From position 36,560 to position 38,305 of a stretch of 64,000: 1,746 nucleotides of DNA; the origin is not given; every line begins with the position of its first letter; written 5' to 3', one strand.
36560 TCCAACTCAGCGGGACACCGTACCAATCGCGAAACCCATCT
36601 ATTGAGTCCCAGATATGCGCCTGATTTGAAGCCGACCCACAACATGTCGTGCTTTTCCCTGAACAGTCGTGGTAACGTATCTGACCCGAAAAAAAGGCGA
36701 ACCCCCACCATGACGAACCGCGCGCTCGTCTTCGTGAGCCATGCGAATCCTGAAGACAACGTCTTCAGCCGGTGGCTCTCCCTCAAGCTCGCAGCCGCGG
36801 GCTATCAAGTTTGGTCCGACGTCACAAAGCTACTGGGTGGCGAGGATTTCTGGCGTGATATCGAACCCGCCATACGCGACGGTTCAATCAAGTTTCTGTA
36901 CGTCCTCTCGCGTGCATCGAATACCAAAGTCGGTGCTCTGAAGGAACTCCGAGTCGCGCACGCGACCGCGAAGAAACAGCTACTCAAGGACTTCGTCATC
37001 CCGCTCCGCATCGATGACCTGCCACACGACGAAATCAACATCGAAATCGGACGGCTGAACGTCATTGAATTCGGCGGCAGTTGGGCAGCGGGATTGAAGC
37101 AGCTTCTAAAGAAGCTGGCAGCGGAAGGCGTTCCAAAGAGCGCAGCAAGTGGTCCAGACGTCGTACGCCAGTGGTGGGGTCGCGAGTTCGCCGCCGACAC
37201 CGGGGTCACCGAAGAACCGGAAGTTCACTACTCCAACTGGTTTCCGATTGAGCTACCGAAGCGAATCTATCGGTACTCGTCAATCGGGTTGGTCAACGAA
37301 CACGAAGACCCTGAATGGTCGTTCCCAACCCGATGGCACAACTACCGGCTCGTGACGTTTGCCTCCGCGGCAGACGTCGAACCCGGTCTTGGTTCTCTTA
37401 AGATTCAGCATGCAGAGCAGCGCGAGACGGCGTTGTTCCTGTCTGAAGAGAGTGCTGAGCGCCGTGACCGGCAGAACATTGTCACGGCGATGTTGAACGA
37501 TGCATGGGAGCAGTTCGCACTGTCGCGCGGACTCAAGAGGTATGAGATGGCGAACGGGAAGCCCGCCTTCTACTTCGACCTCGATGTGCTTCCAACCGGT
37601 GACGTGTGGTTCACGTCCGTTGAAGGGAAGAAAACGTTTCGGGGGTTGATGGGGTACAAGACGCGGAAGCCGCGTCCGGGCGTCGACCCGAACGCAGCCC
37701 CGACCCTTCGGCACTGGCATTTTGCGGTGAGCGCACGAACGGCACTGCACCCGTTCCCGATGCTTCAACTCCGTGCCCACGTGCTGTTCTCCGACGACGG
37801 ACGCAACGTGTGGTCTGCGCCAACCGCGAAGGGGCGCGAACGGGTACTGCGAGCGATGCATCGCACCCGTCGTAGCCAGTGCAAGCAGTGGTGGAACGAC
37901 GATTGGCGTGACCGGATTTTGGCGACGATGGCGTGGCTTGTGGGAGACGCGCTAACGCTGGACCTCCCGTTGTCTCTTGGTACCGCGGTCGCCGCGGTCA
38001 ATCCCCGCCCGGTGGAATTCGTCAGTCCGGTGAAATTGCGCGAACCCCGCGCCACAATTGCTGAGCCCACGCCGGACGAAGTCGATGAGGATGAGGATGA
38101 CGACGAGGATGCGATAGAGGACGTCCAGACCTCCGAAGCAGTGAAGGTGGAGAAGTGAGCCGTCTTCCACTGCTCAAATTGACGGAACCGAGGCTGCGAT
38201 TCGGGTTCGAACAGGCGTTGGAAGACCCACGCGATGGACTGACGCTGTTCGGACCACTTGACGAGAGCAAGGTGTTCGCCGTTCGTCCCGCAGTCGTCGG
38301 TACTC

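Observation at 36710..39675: SPARTA-type defense pair: TIR-APAZ plus short prokaryotic Argonaute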

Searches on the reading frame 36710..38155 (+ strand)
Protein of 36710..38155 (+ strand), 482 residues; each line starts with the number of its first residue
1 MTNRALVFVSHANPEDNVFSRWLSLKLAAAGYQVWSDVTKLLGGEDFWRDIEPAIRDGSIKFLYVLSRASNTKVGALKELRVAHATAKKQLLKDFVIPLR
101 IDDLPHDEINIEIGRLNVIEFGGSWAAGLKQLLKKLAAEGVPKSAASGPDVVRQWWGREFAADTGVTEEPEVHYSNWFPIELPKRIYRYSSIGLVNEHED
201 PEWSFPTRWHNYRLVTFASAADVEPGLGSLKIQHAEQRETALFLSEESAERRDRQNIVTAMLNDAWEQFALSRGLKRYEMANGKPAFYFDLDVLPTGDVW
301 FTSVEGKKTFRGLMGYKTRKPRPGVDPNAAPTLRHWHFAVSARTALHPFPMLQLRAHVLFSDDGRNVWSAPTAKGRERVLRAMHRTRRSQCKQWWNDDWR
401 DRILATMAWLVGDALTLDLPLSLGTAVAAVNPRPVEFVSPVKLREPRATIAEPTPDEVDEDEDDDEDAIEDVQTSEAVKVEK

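Call 4: search_protein_families(library=pfam, proteins=[window:36710-38155:+], max_evalue=0.1)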
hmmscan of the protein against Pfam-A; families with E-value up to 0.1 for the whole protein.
window:36710-38155:+ (482 aa): 1 family
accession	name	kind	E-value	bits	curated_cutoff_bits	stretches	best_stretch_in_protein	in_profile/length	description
PF13676.11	TIR_2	-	4.1e-18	66.5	28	1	7-133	1-122/122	TIR domain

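Call 5: search_protein_families(library=padloc, proteins=[window:36710-38155:+], max_evalue=0.1)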
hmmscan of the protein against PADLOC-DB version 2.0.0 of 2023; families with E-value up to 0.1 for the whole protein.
window:36710-38155:+ (482 aa): 6 families
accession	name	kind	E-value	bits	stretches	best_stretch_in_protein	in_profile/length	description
PDLC02403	Aga_TIR-PNTD1-PNTD2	-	7.1e-127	422.1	1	4-467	2-441/443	Class I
PDLC02421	Aga_TIR-PNTD1-PNTD2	-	1.1e-112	375.4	1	3-449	2-424/430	Class I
PDLC02400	Aga_TIR-PNTD1-PNTD2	-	1.1e-53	180.6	1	3-450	185-617/639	Class I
PDLC02416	Aga_REase-TIR-PNTD1-PNTD2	-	4.8e-46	155.6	1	9-468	159-560/572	Class I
PDLC05062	PDC-S66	-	0.0001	19.9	1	7-56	151-200/282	-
PDLC00417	ThsB1|ThsB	-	0.04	11.4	1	7-61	169-223/303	TIR-like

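Call 6: search_protein_families(library=ncbifam, proteins=[window:36710-38155:+], max_evalue=0.1)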
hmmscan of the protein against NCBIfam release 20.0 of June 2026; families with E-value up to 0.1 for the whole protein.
window:36710-38155:+ (482 aa): 1 family
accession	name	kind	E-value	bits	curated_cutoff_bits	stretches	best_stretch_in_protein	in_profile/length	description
NF042941.1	Retron_TIR_antiphage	equivalog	0.052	12.3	600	1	4-86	339-420/464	TIR domain-containing anti-phage reverse transcriptase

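Call 7: search_solved_structures(query=window:36710-38155:+, show_alignments=3)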
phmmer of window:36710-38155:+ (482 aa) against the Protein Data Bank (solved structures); distinct sequences matched with E-value up to 0.001: 8.
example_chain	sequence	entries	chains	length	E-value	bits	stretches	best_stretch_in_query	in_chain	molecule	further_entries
8fex_A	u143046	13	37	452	4.2e-65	223.4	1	5-470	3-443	TIR-APAZ | TIR domain-containing protein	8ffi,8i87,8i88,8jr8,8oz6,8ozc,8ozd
8sp0_A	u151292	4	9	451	5.4e-65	223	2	6-295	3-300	TIR-APAZ | TIR domain-containing protein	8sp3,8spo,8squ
8qlo_A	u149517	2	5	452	1.6e-64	221.5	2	4-292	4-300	Toll/interleukin-1 receptor domain-containing protein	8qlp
8j7s_B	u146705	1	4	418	1.8e-63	218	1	5-439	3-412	TIR domain-containing protein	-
8ifk_A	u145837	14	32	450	3.1e-61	210.6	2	5-282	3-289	TIR domain-containing protein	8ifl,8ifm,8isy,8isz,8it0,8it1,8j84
8j8h_B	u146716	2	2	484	3.4e-61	210.5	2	4-282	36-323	TIR domain-containing protein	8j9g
8u7b_B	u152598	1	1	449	2e-60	207.9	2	5-282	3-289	TIR domain-containing protein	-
8z92_E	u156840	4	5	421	2.2e-59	204.5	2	5-282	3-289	TIR domain-containing protein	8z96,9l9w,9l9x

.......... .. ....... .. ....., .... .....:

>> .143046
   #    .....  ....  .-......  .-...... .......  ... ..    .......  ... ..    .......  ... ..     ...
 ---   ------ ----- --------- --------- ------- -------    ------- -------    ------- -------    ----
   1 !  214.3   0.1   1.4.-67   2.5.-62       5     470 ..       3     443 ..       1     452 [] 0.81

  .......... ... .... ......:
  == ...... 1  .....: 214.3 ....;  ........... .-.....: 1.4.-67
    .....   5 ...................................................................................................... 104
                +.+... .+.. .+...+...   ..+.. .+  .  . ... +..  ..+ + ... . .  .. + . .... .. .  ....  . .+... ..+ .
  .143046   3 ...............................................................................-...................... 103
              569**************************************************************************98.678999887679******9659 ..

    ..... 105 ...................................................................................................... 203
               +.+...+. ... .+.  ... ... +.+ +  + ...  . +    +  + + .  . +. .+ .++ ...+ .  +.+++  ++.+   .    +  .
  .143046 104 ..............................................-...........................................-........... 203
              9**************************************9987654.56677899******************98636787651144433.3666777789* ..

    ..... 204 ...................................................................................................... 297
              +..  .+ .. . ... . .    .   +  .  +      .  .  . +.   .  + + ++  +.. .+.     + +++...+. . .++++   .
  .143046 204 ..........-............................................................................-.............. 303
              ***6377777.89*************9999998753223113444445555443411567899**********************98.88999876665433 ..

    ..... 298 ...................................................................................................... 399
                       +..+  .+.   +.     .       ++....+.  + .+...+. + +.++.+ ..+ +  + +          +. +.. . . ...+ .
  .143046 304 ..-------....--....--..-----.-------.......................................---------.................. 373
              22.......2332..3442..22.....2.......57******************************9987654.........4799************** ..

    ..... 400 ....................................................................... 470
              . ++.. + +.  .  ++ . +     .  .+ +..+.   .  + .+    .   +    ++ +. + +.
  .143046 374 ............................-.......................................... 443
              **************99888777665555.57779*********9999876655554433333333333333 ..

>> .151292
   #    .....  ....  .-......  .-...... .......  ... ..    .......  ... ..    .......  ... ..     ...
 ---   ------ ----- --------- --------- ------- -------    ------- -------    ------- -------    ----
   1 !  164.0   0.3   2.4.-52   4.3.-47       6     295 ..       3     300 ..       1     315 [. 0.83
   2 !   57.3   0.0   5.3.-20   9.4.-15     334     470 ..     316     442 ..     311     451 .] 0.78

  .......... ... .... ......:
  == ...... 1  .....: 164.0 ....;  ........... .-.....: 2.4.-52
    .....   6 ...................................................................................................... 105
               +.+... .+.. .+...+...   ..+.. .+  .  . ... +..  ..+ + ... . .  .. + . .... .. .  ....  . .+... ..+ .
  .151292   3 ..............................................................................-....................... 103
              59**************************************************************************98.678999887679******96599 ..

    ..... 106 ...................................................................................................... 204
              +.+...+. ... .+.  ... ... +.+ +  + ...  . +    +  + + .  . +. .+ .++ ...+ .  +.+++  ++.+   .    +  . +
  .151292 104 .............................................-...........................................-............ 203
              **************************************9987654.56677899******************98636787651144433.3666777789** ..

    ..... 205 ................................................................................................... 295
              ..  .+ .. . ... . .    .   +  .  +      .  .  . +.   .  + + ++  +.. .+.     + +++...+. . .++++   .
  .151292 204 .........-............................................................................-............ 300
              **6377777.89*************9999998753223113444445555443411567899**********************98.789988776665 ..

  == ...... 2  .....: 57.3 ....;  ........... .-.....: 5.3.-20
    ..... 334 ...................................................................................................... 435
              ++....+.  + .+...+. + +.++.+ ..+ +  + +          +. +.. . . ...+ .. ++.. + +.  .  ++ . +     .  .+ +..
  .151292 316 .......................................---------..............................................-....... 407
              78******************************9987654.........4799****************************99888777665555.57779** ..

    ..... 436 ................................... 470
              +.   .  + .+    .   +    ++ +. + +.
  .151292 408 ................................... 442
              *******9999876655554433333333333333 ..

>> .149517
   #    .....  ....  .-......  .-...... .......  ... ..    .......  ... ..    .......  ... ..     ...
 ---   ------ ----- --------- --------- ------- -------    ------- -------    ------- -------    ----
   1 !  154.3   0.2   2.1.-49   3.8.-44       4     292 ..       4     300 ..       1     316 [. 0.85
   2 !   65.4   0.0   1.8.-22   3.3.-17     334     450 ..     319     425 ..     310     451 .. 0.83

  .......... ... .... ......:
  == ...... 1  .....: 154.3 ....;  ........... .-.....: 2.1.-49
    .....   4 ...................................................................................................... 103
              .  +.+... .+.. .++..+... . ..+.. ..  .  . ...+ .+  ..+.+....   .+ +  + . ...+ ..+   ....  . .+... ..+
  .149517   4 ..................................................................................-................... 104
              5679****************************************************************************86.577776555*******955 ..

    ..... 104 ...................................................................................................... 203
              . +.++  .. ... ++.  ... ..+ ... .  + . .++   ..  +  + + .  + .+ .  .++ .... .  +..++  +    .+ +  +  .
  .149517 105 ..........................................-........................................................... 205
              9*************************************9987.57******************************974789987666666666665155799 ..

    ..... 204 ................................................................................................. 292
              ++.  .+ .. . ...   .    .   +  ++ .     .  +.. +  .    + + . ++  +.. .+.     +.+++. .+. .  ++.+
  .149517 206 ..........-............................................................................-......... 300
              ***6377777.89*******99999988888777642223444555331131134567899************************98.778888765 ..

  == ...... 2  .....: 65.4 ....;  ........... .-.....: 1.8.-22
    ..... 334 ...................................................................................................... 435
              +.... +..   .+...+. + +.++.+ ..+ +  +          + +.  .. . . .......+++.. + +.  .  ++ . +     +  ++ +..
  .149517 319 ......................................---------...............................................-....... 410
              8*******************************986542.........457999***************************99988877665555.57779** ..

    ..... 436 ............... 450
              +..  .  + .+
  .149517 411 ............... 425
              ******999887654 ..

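Call 54: find_homologous_proteins(query=window:36710-38155:+, max_evalue=1e-20)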
Query window:36710-38155:+ (482 aa): 817 proteins with E <= 1e-20 among 8000 candidates; the best 120 are listed.
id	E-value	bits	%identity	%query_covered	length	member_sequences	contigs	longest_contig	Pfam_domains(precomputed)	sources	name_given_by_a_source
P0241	3.3e-262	888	82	94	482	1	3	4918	PF13676.12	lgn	-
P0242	1.9e-200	685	67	94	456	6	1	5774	PF13676.12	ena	-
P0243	7.7e-195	666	64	94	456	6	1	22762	PF13676.12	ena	-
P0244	2.2e-188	645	60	100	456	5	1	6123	PF13676.12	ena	-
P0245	5.1e-187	640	63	97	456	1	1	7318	PF13676.12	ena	-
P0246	1.4e-185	636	61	98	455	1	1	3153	PF13676.12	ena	-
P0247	6.4e-183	627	61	98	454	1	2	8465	PF13676.12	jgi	jgi:hypothetical protein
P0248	1.9e-182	625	64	93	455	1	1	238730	PF13676.12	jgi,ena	jgi:hypothetical protein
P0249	2.5e-180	618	65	88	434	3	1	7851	PF13676.12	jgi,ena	-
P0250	5.3e-180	617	59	99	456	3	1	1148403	PF13676.12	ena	-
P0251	5.1e-179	614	62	93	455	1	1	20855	PF13676.12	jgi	jgi:hypothetical protein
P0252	2.3e-178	612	61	92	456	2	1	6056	PF13676.12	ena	-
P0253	1.2e-175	603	60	93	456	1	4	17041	PF13676.12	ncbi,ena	-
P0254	3.1e-175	602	60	92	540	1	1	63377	PF13676.12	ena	-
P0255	7.6e-166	571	59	92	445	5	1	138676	PF13676.12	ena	-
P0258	2.3e-158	546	98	51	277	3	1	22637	PF13676.12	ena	-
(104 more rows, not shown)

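Call 55: find_encoding_contigs(protein=P0258, flank=10000, max_places=4)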
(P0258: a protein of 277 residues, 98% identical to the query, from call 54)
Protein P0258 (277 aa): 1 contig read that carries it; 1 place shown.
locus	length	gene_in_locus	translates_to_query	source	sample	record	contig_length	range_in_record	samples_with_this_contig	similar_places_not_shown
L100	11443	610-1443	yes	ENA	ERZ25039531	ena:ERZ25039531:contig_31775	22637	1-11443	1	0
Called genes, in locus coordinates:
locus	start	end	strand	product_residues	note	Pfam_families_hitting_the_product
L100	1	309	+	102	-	?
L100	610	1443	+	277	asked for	PF13676:TIR_2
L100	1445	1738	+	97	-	-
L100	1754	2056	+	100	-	-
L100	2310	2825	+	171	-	-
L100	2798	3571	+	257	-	-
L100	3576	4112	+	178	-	-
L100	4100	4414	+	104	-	-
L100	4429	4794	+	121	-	-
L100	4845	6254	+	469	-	PF12161:HsdM_N, PF02384:N6_Mtase, PF01170:UPF0020, PF20473:MmeI_Mtase (faint), PF07669:Eco57I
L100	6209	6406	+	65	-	-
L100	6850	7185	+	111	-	-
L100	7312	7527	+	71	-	-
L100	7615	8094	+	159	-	PF13643:DUF4145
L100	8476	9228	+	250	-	PF00270:DEAD, PF04851:ResIII, PF18766:SWI2_SNF2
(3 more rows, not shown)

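Call 56: find_encoding_contigs(protein=P0241, flank=10000, max_places=4)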
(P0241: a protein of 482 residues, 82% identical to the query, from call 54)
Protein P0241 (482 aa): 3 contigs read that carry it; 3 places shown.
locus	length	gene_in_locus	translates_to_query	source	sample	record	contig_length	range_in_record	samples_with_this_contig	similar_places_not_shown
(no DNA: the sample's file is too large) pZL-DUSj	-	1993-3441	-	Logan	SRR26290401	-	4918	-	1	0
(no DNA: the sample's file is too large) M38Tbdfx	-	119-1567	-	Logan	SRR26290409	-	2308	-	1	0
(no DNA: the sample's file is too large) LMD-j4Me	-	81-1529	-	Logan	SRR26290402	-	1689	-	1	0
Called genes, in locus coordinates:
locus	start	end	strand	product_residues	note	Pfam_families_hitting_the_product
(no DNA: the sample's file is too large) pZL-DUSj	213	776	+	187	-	-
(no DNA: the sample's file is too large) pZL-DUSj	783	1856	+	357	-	PF16289:PIN_12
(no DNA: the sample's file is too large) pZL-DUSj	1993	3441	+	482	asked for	PF13676:TIR_2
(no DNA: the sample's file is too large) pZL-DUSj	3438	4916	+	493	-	?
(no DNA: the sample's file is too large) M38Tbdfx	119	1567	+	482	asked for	PF13676:TIR_2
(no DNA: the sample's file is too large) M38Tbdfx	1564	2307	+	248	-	?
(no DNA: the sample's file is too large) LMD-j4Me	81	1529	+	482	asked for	PF13676:TIR_2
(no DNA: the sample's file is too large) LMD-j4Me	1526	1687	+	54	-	?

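Call 69: predict_structure(alignment_id=A4)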
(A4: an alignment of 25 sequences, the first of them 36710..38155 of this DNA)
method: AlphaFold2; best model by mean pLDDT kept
length: 482 residues; sequences in the alignment: 25
mean_pLDDT: 81.8   pTM: 0.60
mean pLDDT of the five models: 81.8, 81.2, 80.4, 80.1, 79.6
residues with pLDDT >= 90: 206; 70-90: 192; 50-70: 34; < 50: 50
segments of 3 or more residues with pLDDT < 50: 105-115, 447-482
pLDDT, mean of each block of 10 residues (from residue 1): 81 82 92 86 66 88 82 65 88 87 52 61 85 93 86 75 61 90 96 75 90 93 89 94 88 93 96 94 91 94 90 91 77 92 91 95 92 87 84 81 96 94 92 88 55 42 41 35 35
secondary structure, 60 per line:
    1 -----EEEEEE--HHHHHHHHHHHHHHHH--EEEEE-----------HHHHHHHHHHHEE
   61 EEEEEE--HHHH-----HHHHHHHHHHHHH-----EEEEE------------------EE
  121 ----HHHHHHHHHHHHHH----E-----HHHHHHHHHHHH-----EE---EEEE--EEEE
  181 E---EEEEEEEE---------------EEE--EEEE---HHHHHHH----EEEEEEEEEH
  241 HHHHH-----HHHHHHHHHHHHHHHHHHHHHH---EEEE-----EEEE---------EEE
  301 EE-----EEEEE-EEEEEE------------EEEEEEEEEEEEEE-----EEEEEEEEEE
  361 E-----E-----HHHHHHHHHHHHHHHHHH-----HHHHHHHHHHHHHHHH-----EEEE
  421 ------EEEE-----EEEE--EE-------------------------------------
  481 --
elements in order: E6-11 H14-29 E32-36 H48-58 E59-66 H69-72 H78-90 E96-100 H125-138 H149-160 E171-174 E177-181 E185-192 E208-210 E213-216 H220-226 E231-239 H240-245 H251-272 E276-279 E285-288 E298-302 E308-312 E314-319 E332-345 E351-361 H373-390 H396-411 E417-420 E427-430 E436-439
